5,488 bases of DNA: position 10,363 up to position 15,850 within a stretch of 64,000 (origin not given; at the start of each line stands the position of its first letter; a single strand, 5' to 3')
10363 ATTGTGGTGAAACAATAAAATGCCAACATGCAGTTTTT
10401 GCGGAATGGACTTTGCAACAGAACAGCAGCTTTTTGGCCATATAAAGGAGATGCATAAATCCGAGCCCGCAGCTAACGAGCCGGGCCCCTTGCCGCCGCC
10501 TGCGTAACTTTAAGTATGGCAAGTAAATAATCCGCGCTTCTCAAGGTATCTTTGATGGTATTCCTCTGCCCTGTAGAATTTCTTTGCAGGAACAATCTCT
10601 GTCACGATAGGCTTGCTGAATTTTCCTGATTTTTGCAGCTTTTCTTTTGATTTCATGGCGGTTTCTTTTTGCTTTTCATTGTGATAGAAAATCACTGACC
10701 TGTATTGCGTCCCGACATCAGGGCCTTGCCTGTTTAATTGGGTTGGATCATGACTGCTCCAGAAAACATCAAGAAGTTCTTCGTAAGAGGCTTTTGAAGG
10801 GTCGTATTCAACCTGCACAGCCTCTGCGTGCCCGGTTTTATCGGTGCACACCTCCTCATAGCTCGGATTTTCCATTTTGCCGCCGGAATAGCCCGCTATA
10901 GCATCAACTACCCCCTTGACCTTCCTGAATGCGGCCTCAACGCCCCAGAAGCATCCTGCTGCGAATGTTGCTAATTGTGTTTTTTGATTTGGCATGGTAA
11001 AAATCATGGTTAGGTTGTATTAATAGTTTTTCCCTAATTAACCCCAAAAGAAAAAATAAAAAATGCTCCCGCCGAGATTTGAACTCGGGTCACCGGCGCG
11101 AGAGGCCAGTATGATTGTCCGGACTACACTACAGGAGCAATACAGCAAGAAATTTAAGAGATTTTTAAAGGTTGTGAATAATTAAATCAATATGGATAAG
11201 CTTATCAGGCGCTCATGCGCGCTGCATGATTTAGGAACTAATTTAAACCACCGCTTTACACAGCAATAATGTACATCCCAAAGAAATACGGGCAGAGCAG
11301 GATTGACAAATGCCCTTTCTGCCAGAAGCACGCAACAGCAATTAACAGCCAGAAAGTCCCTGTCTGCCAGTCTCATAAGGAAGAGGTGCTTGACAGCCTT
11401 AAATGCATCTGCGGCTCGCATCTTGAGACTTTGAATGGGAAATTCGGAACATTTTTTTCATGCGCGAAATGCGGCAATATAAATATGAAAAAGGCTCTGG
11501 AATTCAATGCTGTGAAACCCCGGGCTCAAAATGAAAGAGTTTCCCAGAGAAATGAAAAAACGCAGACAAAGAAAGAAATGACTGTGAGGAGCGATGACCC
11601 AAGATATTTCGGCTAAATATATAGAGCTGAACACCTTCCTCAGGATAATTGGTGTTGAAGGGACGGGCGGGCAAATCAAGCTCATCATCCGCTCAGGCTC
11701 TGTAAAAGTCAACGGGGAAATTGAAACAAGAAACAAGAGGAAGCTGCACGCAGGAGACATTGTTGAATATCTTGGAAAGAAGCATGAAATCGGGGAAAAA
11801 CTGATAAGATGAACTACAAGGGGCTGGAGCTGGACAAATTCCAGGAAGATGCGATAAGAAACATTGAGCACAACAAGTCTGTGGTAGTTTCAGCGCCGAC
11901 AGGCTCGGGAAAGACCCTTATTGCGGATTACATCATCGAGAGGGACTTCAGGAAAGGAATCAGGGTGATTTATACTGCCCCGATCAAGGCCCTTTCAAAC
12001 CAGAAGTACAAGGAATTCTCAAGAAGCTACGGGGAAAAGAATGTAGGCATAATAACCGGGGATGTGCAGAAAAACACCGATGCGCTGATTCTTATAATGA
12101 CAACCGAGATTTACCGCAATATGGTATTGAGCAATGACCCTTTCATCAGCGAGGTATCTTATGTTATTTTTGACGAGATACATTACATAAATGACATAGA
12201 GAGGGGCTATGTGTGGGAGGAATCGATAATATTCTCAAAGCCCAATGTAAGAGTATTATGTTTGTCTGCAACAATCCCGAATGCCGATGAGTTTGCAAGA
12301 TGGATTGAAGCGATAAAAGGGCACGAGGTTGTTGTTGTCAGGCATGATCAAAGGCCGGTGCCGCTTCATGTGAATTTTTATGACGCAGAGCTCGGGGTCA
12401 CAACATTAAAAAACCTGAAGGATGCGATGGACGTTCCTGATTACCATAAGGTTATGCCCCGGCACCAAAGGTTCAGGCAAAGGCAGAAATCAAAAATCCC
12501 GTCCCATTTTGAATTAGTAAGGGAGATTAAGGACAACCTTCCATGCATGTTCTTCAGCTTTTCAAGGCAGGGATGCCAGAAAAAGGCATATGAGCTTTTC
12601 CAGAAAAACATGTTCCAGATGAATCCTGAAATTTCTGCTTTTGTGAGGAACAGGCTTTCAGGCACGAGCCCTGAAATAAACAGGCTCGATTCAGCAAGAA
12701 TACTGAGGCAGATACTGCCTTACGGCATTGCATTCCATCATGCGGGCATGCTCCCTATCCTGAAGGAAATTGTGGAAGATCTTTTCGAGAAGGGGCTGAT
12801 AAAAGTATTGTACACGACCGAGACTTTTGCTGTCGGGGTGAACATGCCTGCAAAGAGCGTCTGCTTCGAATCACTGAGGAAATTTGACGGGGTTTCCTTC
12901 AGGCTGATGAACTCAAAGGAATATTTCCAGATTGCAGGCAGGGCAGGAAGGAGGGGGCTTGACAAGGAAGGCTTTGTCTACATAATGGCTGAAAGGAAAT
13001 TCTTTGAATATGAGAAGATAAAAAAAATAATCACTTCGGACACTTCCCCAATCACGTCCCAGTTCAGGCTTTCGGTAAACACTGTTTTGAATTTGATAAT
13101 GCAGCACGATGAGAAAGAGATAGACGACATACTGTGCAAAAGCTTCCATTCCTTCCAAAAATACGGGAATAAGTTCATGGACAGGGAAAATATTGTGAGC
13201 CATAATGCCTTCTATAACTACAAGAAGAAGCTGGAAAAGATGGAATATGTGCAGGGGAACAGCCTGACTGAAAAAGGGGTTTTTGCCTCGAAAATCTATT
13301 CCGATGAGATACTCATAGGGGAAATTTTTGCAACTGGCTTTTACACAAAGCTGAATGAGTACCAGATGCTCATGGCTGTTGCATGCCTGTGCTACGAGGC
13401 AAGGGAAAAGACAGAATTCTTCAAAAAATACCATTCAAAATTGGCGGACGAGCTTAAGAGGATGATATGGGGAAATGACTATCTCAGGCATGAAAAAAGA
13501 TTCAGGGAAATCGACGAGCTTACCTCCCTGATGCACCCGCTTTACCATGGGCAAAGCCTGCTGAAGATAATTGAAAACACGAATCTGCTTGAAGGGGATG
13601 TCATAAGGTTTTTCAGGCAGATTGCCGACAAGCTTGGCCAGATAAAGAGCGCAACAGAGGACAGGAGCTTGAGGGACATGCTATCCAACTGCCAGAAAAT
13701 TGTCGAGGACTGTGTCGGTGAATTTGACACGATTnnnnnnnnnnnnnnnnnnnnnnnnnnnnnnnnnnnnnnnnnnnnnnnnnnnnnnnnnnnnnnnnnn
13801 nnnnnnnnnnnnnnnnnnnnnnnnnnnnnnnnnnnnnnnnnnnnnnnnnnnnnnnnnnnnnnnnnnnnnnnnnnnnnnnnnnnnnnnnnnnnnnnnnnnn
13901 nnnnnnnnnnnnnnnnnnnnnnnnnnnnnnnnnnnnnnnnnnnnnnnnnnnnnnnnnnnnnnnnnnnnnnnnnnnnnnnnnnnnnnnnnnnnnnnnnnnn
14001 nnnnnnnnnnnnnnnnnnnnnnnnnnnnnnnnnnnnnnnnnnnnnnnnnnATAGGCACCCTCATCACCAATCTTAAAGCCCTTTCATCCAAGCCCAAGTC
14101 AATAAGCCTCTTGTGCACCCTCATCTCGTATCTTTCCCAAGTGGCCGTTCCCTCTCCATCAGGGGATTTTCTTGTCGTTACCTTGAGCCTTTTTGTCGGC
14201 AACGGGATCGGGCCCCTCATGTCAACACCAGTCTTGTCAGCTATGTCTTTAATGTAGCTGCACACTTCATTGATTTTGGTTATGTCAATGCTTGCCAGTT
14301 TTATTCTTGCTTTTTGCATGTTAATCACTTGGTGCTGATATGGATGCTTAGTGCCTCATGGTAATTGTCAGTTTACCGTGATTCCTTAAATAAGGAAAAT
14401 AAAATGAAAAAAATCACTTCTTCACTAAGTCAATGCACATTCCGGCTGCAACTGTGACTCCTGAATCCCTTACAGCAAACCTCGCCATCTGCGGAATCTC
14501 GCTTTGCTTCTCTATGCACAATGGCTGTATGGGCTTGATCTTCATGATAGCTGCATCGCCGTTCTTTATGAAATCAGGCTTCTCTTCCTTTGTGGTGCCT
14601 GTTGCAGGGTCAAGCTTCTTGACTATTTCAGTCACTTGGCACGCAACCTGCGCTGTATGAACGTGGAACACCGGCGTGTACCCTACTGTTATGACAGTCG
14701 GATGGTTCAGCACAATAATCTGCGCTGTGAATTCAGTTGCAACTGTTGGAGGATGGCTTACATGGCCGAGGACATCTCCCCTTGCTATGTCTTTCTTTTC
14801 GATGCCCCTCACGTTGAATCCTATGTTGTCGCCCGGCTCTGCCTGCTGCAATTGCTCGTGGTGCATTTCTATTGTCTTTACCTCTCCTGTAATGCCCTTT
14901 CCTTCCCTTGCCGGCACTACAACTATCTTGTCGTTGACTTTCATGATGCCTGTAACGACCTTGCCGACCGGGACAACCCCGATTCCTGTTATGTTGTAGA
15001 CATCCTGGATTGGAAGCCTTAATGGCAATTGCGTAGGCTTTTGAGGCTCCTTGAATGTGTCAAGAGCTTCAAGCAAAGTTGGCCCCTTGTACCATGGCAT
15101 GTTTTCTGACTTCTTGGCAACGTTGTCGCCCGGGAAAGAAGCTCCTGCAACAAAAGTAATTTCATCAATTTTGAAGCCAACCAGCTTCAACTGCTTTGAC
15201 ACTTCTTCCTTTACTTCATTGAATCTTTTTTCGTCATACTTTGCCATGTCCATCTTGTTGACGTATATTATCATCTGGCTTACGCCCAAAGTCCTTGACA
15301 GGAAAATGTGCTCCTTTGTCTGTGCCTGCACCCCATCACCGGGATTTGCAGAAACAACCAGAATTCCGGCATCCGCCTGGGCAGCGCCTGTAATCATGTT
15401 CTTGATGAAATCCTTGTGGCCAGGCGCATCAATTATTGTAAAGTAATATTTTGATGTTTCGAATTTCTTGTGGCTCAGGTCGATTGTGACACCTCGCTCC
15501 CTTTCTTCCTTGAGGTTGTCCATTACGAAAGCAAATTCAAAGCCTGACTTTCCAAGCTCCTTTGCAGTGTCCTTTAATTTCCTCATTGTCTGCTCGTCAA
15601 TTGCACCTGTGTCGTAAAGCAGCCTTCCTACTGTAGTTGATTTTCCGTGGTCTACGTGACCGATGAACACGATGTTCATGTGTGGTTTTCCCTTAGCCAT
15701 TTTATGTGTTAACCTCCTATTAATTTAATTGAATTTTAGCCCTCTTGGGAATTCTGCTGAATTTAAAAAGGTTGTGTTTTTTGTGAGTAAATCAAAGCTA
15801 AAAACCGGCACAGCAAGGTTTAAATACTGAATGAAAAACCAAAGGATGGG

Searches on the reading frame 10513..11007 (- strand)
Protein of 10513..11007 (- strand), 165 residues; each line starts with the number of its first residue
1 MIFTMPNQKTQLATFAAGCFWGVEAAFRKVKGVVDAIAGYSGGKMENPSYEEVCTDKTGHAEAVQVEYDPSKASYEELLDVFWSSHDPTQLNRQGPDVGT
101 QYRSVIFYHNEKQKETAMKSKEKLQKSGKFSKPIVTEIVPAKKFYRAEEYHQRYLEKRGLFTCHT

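Call 74: search_protein_families(library=pfam, proteins=[window:10513-11007:-], max_evalue=0.001)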
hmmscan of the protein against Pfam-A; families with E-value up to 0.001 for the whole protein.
window:10513-11007:- (165 aa): 1 family
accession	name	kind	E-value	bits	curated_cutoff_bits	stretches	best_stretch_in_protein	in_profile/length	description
PF01625.27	PMSR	-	8.7e-70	234.3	23.7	1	13-159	2-148/153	Peptide methionine sulfoxide reductase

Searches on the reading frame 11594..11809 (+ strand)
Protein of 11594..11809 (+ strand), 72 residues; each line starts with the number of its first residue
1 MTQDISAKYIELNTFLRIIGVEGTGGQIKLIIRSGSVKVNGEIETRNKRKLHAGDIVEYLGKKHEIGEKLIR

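Call 74: search_protein_families(library=pfam, proteins=[window:11594-11809:+], max_evalue=0.001)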
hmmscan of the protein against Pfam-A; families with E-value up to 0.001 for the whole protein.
window:11594-11809:+ (72 aa): 2 families
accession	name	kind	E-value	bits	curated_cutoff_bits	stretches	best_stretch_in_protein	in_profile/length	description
PF13275.11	S4_2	-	9.5e-19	67.5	24.6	1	5-66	3-64/65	S4 domain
PF01479.30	S4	-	2.1e-06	27.8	22.8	1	12-57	3-48/48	S4 domain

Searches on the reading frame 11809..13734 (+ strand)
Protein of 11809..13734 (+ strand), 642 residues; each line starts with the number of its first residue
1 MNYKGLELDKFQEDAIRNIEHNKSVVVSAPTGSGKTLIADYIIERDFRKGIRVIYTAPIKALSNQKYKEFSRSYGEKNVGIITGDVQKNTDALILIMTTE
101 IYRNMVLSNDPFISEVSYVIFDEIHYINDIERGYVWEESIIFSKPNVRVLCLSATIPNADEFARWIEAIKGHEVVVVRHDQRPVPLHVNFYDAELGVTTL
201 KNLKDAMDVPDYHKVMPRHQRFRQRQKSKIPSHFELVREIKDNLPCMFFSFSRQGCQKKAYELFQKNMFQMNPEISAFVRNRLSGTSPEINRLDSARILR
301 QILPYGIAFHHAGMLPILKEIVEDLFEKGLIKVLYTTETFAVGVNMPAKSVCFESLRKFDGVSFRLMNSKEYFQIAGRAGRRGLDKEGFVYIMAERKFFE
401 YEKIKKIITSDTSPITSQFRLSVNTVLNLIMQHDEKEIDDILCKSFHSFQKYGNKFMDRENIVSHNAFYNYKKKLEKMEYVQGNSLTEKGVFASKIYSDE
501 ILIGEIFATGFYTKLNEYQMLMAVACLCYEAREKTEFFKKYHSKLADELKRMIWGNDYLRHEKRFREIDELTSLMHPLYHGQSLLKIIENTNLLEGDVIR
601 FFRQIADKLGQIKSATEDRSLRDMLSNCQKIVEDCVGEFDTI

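Call 74: search_protein_families(library=pfam, proteins=[window:11809-13734:+], max_evalue=0.001)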
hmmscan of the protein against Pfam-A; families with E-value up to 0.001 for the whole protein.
window:11809-13734:+ (642 aa): 7 families
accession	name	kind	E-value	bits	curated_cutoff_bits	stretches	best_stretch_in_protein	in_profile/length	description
PF00270.35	DEAD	-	3.3e-28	99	26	1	10-161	2-166/167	DEAD/DEAH box helicase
PF08148.17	DSHCT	-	6.1e-18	65.6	22.7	1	484-632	2-165/172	DSHCT (NUC185) domain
PF04851.21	ResIII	-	7.1e-17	62.2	22.5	1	7-157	3-163/164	Type III restriction enzyme, res subunit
PF00271.37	Helicase_C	-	4.4e-08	33.8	23.5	1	288-383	23-110/110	Helicase conserved C-terminal domain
PF22527.2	DEXQc_Suv3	-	8e-07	29.2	27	1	24-146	15-124/154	DEXQ-box helicase domain of Suv3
PF20720.3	nSTAND3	-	3.4e-05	24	27.2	1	13-62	8-57/155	Novel STAND NTPase 3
PF01637.24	ATPase_2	-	0.00017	22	33.2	1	20-129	18-124/225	ATPase domain predominantly from Archaea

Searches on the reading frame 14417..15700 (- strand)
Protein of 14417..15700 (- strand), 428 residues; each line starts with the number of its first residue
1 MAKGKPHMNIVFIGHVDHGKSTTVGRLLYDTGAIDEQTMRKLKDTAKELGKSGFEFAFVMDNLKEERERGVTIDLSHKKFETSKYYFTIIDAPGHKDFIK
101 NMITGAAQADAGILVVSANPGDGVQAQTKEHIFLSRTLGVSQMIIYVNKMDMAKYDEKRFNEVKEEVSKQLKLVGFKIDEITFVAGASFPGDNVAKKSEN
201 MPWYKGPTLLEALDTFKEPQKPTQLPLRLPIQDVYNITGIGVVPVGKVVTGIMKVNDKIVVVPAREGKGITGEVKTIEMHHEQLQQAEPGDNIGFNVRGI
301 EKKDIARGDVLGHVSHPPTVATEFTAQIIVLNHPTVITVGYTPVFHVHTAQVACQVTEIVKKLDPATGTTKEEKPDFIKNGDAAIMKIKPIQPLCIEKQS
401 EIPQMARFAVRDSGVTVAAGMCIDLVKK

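Call 74: search_protein_families(library=pfam, proteins=[window:14417-15700:-], max_evalue=0.001)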
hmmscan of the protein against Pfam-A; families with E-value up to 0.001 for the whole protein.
window:14417-15700:- (428 aa): 5 families
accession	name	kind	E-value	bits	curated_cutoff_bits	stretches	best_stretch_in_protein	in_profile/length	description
PF00009.33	GTP_EFTU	-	1.9e-60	204.2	26.5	1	5-216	1-185/188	Elongation factor Tu GTP binding domain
PF22594.2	GTP-eEF1A_C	-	1.1e-35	122.5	27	1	323-422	1-100/101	GTP-eEF1A C-terminal domain-like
PF03143.23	GTP_EFTU_D3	-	3.3e-30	104.9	27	1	318-423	2-103/106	Elongation factor Tu C-terminal domain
PF03144.31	GTP_EFTU_D2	-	1.4e-19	70.7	30.3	1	241-311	1-72/73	Elongation factor Tu domain 2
PF01926.29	MMR_HSR1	-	1.2e-05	25.9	21.9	0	50-149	11-113/113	50S ribosome-binding GTPase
